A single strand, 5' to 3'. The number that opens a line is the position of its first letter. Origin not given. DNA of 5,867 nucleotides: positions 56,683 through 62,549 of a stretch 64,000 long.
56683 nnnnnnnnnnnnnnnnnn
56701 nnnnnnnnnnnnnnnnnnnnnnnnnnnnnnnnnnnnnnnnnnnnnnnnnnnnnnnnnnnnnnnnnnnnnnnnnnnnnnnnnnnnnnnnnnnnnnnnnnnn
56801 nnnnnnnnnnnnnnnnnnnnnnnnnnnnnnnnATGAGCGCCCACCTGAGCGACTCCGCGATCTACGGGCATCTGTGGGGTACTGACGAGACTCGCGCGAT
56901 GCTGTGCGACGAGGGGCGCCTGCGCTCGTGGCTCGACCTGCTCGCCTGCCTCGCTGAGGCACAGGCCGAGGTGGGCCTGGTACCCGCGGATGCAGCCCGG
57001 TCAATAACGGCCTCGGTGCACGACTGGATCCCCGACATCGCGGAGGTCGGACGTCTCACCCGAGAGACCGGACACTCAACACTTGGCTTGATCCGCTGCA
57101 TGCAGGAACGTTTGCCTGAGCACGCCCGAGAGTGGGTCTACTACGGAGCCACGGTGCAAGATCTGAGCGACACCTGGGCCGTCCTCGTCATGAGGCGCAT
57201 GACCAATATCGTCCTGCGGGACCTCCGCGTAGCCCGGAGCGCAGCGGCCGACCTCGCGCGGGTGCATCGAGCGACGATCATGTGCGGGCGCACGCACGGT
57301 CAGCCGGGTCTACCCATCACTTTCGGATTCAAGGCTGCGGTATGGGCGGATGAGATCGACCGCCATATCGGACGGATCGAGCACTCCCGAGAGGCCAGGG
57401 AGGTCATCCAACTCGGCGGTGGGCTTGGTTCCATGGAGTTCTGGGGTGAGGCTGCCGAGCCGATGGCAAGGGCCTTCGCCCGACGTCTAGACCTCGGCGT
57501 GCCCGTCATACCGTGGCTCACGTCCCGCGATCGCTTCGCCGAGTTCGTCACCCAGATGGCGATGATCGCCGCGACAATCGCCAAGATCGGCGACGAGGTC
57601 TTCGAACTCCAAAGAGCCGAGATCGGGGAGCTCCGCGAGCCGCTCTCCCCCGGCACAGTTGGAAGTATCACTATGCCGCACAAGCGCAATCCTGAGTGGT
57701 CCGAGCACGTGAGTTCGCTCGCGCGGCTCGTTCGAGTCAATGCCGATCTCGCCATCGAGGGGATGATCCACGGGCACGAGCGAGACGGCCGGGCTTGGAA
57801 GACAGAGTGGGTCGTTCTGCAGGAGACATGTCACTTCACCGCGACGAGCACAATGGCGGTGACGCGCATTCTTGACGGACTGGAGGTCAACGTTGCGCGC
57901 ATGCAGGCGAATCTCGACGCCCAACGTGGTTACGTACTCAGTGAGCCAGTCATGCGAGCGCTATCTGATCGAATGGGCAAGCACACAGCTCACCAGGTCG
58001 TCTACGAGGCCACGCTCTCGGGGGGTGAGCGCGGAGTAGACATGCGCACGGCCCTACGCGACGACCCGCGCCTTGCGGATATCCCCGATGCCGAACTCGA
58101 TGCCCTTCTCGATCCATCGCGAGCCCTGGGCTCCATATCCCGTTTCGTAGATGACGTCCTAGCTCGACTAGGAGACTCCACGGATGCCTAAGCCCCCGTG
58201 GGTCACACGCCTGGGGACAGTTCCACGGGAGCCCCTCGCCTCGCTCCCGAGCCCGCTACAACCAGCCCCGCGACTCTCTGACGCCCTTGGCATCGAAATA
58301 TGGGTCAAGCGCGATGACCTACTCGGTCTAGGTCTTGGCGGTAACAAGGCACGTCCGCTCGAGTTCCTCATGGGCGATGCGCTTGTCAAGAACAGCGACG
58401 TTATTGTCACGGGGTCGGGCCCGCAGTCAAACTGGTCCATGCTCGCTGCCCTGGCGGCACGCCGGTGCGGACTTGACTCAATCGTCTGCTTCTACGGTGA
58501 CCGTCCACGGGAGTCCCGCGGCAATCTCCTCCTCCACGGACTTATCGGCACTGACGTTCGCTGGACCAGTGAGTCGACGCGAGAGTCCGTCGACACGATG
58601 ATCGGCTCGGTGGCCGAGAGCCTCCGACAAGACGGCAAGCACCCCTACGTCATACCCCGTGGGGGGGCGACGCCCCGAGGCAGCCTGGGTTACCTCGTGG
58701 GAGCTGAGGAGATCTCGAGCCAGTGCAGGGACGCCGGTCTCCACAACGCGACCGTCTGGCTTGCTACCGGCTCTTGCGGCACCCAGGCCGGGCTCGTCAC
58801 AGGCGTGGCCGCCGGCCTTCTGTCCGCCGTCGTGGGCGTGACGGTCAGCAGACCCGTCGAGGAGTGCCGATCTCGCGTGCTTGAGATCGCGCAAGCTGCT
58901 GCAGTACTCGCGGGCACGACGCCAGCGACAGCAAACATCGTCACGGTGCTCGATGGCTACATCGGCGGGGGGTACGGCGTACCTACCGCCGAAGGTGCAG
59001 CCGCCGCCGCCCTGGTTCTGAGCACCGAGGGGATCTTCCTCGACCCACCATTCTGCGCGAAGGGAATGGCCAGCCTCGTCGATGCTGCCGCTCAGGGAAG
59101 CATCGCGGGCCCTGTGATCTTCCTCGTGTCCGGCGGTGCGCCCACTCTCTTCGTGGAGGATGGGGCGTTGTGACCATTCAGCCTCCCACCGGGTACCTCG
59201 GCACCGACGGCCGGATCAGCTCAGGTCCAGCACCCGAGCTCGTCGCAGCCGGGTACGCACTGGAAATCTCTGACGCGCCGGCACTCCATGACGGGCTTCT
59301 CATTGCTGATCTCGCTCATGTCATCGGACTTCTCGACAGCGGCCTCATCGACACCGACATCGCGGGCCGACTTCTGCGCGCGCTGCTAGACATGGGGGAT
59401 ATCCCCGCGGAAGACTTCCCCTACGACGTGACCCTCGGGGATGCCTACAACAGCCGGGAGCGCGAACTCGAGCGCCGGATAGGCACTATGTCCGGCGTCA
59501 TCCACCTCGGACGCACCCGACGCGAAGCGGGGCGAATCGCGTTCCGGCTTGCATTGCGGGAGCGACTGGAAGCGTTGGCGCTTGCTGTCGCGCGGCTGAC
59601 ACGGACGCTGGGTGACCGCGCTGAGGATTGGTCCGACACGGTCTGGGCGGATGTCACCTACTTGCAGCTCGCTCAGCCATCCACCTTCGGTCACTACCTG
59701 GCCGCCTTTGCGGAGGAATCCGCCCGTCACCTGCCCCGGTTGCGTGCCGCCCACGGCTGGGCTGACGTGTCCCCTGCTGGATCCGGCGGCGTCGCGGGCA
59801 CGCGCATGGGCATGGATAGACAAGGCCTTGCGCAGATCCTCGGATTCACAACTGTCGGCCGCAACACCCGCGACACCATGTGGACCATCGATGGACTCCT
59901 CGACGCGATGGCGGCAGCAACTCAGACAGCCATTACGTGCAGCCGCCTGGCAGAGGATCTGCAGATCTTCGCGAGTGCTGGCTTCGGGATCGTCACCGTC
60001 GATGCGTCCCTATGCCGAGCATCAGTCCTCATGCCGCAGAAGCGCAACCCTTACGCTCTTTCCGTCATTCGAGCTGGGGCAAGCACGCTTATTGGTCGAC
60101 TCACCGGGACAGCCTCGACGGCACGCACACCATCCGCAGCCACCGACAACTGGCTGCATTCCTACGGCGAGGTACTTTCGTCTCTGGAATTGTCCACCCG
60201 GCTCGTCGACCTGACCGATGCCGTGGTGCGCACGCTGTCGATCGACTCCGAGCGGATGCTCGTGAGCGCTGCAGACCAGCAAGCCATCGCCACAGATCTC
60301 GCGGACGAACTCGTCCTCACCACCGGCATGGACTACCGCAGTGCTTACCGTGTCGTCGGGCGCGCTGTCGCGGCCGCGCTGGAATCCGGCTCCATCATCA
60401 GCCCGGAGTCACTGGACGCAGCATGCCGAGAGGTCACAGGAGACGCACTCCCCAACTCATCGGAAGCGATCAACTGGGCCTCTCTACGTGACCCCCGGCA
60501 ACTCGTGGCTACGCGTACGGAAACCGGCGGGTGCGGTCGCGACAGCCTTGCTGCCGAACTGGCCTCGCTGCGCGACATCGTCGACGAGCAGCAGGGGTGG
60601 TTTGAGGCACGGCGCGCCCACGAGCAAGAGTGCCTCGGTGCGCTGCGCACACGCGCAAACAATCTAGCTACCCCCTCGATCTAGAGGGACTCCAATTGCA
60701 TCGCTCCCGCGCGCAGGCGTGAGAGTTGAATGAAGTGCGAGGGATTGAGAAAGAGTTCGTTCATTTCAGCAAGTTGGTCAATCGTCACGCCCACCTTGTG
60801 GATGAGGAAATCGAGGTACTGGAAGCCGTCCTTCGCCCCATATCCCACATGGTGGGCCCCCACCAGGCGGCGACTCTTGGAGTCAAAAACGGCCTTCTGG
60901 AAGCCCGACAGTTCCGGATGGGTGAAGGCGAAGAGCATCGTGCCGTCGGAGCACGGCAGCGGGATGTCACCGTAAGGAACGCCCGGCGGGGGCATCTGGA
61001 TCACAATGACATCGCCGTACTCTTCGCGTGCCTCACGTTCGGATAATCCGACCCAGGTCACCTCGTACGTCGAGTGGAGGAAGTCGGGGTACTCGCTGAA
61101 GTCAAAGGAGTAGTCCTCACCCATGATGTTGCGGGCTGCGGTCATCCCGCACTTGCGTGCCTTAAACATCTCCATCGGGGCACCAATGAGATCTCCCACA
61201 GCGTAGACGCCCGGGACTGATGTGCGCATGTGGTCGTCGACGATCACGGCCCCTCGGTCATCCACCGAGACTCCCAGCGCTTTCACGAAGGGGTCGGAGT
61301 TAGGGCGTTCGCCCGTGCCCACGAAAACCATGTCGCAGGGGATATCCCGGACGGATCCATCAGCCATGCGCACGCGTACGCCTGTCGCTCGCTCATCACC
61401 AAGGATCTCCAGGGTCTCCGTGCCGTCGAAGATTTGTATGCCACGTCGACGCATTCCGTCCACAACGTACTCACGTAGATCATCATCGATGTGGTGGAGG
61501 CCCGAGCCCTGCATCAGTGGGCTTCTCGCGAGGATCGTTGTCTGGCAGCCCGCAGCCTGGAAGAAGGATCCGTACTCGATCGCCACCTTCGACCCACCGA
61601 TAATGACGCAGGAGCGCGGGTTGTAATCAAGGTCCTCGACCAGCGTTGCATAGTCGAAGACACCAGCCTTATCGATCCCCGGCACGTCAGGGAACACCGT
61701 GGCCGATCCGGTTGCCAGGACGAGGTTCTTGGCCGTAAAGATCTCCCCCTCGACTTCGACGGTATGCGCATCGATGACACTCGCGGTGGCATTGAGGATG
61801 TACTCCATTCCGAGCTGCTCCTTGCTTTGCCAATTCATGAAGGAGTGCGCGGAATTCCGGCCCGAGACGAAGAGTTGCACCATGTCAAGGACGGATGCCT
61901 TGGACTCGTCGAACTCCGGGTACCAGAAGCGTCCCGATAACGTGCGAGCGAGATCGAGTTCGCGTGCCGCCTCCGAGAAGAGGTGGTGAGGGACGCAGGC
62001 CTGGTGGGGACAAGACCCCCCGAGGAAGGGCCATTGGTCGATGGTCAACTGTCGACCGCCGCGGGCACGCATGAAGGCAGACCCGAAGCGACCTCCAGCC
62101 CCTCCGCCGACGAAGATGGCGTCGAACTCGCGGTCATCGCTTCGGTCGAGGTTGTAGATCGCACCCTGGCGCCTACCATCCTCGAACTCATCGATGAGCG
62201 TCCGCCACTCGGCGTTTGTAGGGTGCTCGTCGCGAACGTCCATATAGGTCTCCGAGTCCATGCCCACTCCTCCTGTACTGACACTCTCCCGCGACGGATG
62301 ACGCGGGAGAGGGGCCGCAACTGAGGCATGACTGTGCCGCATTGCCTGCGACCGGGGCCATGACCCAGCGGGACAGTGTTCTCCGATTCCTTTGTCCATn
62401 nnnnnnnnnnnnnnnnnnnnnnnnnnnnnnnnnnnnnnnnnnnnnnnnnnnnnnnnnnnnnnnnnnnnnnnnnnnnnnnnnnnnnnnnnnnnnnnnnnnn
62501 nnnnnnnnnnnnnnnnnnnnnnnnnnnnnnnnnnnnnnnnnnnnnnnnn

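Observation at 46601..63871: Complete-looking coenzyme M biosynthesis plus epoxide-carboxylation gene set on a housekeeping chromosome segment, with no monooxygenase, regulator or mobility gene in view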

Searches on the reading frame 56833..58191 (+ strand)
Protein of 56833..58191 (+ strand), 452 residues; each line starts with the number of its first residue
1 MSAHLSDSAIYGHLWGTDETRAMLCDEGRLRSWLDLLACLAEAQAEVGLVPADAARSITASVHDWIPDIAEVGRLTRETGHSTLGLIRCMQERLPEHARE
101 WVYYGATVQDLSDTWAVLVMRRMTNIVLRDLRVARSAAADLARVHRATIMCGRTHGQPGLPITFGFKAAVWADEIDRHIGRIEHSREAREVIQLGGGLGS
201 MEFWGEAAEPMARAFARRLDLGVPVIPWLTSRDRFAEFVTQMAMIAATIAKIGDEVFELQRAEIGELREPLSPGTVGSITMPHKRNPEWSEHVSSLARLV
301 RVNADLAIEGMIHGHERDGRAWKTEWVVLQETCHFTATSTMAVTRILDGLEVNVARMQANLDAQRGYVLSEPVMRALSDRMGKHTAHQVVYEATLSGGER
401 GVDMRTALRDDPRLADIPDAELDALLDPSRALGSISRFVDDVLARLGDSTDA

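Call 4: search_protein_families(library=pfam, proteins=[window:56833-58191:+])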
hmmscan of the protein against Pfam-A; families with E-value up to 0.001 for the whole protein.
window:56833-58191:+ (452 aa): 2 families
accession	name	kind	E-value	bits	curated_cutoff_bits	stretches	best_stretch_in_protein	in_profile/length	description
PF00206.25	Lyase_1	-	3.9e-35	122.2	27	1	18-298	8-308/312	Lyase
PF10397.14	ADSL_C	-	8.3e-14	52.1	32.7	1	366-442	1-79/79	Adenylosuccinate lyase C-terminus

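Call 6: search_protein_families(library=ncbifam, proteins=[window:56833-58191:+])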
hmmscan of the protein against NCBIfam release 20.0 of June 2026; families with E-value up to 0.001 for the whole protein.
window:56833-58191:+ (452 aa): 17 families
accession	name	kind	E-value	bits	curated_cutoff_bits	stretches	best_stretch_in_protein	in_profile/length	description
NF052536.2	CoM_syn_XcbD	exception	8.8e-196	650.9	600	1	2-443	1-443/443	3-sulfopropionylcysteine synthase XcbD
NF006500.1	PRK08937.2-4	subfamily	1.4e-129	432.8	626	1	3-445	2-445/448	adenylosuccinate lyase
NF006554.0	PRK09053.1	equivalog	4.1e-100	335.7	595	1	9-445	7-447/453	3-carboxy-cis,cis-muconate cycloisomerase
NF052556.1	NtrsucLyaStm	equivalog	2.4e-76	257.5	650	1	21-444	28-465/466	nitrosuccinate lyase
TIGR02426.1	protocat_pcaB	equivalog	2.4e-75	253.6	355.75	1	13-350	4-338/338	3-carboxy-cis,cis-muconate cycloisomerase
TIGR00928.1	purB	equivalog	4.6e-75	253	326.2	1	16-442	6-435/436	adenylosuccinate lyase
NF004631.0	PRK05975.1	equivalog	1.7e-52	178.6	371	1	1-349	1-344/352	3-carboxy-cis,cis-muconate cycloisomerase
NF006764.0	PRK09285.1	equivalog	3.1e-19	68.7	446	1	67-394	77-409/456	adenylosuccinate lyase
TIGR00838.1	argH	equivalog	1.9e-12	47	279.5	1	92-406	91-402/455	argininosuccinate lyase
NF008909.0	PRK12273.1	subfamily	2.4e-09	36.6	510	1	127-397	162-434/474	aspartate ammonia-lyase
TIGR00979.1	fumC_II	equivalog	2.3e-08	33.2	664.75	1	124-363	154-401/458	class II fumarate hydratase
NF008964.0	PRK12308.1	equivalog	4.2e-07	28.7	657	1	117-370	118-367/624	argininosuccinate lyase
NF005000.0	PRK06389.1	equivalog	2.5e-06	26.9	388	1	147-298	142-290/434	argininosuccinate lyase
NF005218.0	PRK06705.1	equivalog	2e-05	23.5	883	1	105-185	113-193/502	argininosuccinate lyase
NF002563.0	PRK02186.1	subfamily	2.2e-05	22.9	625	1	90-393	498-800/890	argininosuccinate lyase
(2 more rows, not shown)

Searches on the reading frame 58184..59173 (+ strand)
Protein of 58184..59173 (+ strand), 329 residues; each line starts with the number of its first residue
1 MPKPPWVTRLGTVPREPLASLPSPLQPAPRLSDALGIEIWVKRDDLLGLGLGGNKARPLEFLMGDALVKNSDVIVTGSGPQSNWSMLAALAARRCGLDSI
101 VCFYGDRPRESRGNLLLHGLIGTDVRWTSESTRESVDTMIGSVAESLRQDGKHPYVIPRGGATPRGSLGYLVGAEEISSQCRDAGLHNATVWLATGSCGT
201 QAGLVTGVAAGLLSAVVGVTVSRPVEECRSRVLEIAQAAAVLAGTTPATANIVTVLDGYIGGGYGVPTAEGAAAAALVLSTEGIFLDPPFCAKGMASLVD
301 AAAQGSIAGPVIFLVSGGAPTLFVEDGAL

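Call 4: search_protein_families(library=pfam, proteins=[window:58184-59173:+])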
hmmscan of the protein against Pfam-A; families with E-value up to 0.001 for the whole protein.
window:58184-59173:+ (329 aa): 1 family
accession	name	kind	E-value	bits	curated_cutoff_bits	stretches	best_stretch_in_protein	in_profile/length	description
PF00291.31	PALP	-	3.7e-39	135.3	35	1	22-317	7-295/295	Pyridoxal-phosphate dependent enzyme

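Call 6: search_protein_families(library=ncbifam, proteins=[window:58184-59173:+])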
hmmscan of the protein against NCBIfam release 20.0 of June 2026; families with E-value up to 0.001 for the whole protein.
window:58184-59173:+ (329 aa): 8 families
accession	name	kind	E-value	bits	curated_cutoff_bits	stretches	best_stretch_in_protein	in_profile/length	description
NF052537.1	CoM_syn_XcbE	exception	4.6e-90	302.1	450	1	10-324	3-322/322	coenzyme M biosynthesis enzyme XcbE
NF052482.1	sulfolyase_CuyA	equivalog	3.9e-75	252.7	450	1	10-323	3-325/332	D-cysteate sulfo-lyase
TIGR01275.1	ACC_deam_rel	subfamily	4.9e-68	229.8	289.4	1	18-325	3-317/321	pyridoxal phosphate-dependent enzymes, D-cysteine desulfhydrase family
NF003030.0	PRK03910.1-3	equivalog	3e-66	223.9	429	1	8-324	8-330/338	D-cysteine desulfhydrase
NF010646.0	PRK14045.1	equivalog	4.4e-63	213.5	550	1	10-323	9-319/329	1-aminocyclopropane-1-carboxylate deaminase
NF003032.0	PRK03910.1-5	equivalog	1.9e-60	204.7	469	1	9-324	6-325/330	D-cysteine desulfhydrase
NF003029.0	PRK03910.1-1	equivalog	7.3e-59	199.8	610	1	9-324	5-323/328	D-cysteine desulfhydrase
TIGR01274.1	ACC_deam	equivalog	3.3e-43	148.1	392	1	11-322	3-327/337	1-aminocyclopropane-1-carboxylate deaminase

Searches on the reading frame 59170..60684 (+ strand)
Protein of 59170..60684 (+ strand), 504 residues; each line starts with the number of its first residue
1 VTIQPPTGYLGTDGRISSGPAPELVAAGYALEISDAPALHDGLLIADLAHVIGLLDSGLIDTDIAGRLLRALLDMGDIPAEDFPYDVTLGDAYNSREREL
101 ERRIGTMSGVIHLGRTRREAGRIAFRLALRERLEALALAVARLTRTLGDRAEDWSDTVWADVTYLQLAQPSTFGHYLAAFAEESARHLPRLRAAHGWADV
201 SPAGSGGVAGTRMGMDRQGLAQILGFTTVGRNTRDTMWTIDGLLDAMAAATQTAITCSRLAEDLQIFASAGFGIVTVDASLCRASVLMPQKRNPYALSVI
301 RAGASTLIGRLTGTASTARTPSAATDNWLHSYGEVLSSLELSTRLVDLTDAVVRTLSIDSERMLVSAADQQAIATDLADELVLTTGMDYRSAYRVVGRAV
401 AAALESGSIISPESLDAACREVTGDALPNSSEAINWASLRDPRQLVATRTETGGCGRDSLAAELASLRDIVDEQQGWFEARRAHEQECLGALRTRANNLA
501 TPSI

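Call 4: search_protein_families(library=pfam, proteins=[window:59170-60684:+])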
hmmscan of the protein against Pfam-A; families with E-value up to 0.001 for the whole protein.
window:59170-60684:+ (504 aa): 2 families
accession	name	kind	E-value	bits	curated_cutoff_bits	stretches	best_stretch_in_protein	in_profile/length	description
PF00206.25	Lyase_1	-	1.8e-34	120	27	1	82-309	69-312/312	Lyase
PF14698.11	ASL_C2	-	4.3e-09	37.1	27.3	1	373-411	3-40/69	Argininosuccinate lyase C-terminal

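Call 6: search_protein_families(library=ncbifam, proteins=[window:59170-60684:+])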
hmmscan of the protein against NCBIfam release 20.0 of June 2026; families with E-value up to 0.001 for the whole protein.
window:59170-60684:+ (504 aa): 16 families
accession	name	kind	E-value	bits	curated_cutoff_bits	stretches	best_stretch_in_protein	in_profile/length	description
NF052535.1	CoM_syn_XcbC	exception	2.1e-115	386.3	575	1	14-500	10-494/495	2-phosphosulfolactate phosphatase XcbC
TIGR00838.1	argH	equivalog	5.1e-72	243.3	279.5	1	44-468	32-451/455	argininosuccinate lyase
NF002563.0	PRK02186.1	subfamily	5.4e-53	180.4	625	1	20-500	417-885/890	argininosuccinate lyase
NF008964.0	PRK12308.1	equivalog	4.2e-50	170.7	657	1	84-415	73-407/624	argininosuccinate lyase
NF005218.0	PRK06705.1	equivalog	6.2e-37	127.5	883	1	45-407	43-408/502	argininosuccinate lyase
TIGR00928.1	purB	equivalog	2.2e-15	56.4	326.2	1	97-299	77-282/436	adenylosuccinate lyase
TIGR02426.1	protocat_pcaB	equivalog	6.3e-15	54.9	355.75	1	98-309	79-290/338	3-carboxy-cis,cis-muconate cycloisomerase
NF006554.0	PRK09053.1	equivalog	6.9e-13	48.2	595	1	110-409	102-404/453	3-carboxy-cis,cis-muconate cycloisomerase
NF008909.0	PRK12273.1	subfamily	2e-10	40.2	510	1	124-417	150-454/474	aspartate ammonia-lyase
NF006500.1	PRK08937.2-4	subfamily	7e-10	38.3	626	1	109-370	99-363/448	adenylosuccinate lyase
NF005000.0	PRK06389.1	equivalog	2.5e-08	33.5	388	1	47-400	39-383/434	argininosuccinate lyase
NF052536.2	CoM_syn_XcbD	exception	2e-07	30.1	600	1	113-408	103-401/443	3-sulfopropionylcysteine synthase XcbD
TIGR00839.1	aspA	equivalog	3.9e-06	26.1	681.2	1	122-312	143-342/468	aspartate ammonia-lyase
NF004631.0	PRK05975.1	equivalog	0.00011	21.3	371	1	98-297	88-285/352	3-carboxy-cis,cis-muconate cycloisomerase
NF006764.0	PRK09285.1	equivalog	0.00041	18.9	446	1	102-196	108-203/456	adenylosuccinate lyase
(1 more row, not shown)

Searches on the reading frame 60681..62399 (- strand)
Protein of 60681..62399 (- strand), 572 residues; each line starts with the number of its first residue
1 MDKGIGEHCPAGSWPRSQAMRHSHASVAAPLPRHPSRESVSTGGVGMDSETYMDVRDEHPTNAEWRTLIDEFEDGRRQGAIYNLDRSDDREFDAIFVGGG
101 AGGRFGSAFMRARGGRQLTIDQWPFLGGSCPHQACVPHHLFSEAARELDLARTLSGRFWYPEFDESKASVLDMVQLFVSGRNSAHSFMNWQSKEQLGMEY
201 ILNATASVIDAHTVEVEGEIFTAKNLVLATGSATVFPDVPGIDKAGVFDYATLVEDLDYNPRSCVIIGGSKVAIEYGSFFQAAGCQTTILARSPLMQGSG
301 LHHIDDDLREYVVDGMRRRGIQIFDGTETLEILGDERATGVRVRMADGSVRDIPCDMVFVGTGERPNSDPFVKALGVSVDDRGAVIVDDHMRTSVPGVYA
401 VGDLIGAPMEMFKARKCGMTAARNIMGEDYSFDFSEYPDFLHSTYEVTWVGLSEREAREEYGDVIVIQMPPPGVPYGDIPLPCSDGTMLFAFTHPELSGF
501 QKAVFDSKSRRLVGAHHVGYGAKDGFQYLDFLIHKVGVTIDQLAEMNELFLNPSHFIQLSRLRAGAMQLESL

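Call 4: search_protein_families(library=pfam, proteins=[window:60681-62399:-])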
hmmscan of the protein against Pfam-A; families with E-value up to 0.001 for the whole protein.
window:60681-62399:- (572 aa): 4 families
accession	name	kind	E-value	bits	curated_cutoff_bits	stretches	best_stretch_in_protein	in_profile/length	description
PF07992.20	Pyr_redox_2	-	1e-46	160.1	26.1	1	93-416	2-289/291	Pyridine nucleotide-disulphide oxidoreductase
PF13738.12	Pyr_redox_3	-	2.9e-14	53.4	30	1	211-402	113-305/305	Pyridine nucleotide-disulphide oxidoreductase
PF02852.28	Pyr_redox_dim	-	7.1e-13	49.2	25.3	1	438-545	2-94/110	Pyridine nucleotide-disulphide oxidoreductase, dimerisation domain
PF00070.33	Pyr_redox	-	1e-11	45.6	22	1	264-344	2-80/82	Pyridine nucleotide-disulphide oxidoreductase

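Call 6: search_protein_families(library=ncbifam, proteins=[window:60681-62399:-])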
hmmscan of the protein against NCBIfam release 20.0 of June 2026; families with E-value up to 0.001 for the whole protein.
window:60681-62399:- (572 aa): 51 families (the best 25 are shown)
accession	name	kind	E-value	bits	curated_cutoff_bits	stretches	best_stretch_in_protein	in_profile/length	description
TIGR02053.1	MerA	equivalog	3.2e-55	187.9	454.45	1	93-558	2-447/465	mercury(II) reductase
TIGR01350.1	lipoamide_DH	equivalog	1.6e-50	172.2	408.8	1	91-545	1-435/461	dihydrolipoyl dehydrogenase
NF004776.0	PRK06116.1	equivalog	1.7e-50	172.3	480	1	90-539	3-428/450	glutathione-disulfide reductase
NF004943.0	PRK06292.2-1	equivalog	1.4e-48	165.8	432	1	91-548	3-439/456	dihydrolipoyl dehydrogenase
NF004947.0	PRK06292.2-5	equivalog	1.9e-47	162.2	592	1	90-522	2-416/474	dihydrolipoyl dehydrogenase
TIGR01424.1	gluta_reduc_2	equivalog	9.6e-46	156.2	606.05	1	91-543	2-428/446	glutathione-disulfide reductase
NF003585.0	PRK05249.1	equivalog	5.7e-43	147.2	465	1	89-464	4-372/464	Si-specific NAD(P)(+) transhydrogenase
NF004992.0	PRK06370.1-4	equivalog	5.7e-41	140.4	629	1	90-526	3-418/459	FAD-containing oxidoreductase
TIGR01421.1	gluta_reduc_1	equivalog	9.5e-41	140.4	556.15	1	90-532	1-422/450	glutathione-disulfide reductase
NF004945.0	PRK06292.2-3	equivalog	1e-39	136.8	494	1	91-471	3-373/457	dihydrolipoyl dehydrogenase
NF005884.0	PRK07846.1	equivalog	7.5e-39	133.6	501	1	90-529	2-416/454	mycothione reductase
NF010311.1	PRK13748.1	subfamily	1.2e-36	126.7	600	1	83-545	88-529/560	mercury(II) reductase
TIGR03452.1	mycothione_red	equivalog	1.2e-35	123.3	635.65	1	91-529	2-417/452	mycothione reductase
NF004946.0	PRK06292.2-4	subfamily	1.8e-32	112.7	634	1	91-461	3-383/487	dihydrolipoyl dehydrogenase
NF041853.1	hythiocyan_redase_MerA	equivalog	2.6e-32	112.3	650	1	91-408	3-298/440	hypothiocyanous acid reductase MerA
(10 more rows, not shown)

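Call 63: search_solved_structures(query=window:60681-62261:-, max_evalue=1e-30)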
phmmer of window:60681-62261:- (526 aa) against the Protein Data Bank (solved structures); distinct sequences matched with E-value up to 1e-30: 19.
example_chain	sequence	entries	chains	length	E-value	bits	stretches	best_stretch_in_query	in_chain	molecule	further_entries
1mo9_A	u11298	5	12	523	2.1e-181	607.1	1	8-526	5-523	orf3 | 2-OXOPROPYL-COM REDUCTASE | 2-oxopropyl-CoM reductase, carboxylating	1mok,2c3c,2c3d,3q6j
7mgo_A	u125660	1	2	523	1.9e-180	603.9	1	8-526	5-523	2-oxopropyl-CoM reductase, carboxylating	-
7mgn_A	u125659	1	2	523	2.5e-179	600.2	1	8-526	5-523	2-oxopropyl-CoM reductase, carboxylating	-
5x1y_B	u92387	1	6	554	2.6e-36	128.3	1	35-515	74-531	Mercuric reductase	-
2r9z_A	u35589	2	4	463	3.2e-35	124.7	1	45-481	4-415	Glutathione amide reductase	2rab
6du7_A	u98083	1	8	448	9.5e-35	123.2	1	44-484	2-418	Glutathione reductase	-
1ebd_A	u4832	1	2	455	1.8e-34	122.2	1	46-486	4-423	DIHYDROLIPOAMIDE DEHYDROGENASE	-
2eq6_A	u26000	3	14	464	2e-34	122.1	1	44-416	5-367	Pyruvate dehydrogenase complex, dihydrolipoamide dehydrogenase E3 component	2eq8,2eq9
4ywo_A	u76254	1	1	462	3.6e-34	121.3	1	43-431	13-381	Mercuric reductase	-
6n7f_A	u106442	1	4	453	6.5e-33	117.1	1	46-491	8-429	Putative glutathione reductase (GR)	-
3o0h_A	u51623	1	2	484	8.9e-33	116.6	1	45-481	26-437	Glutathione reductase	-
1ger_A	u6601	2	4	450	1.6e-32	115.8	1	44-420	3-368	GLUTATHIONE REDUCTASE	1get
5u25_A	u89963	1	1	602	1.8e-32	115.6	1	41-474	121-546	Dihydrolipoamide dehydrogenase (E3 component of pyruvate and 2-oxoglutarate dehydrogenase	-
1bhy_A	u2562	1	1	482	2.6e-32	115.1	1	41-416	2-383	P64K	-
1ojt_A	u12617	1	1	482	3.1e-32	114.9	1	41-415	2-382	SURFACE PROTEIN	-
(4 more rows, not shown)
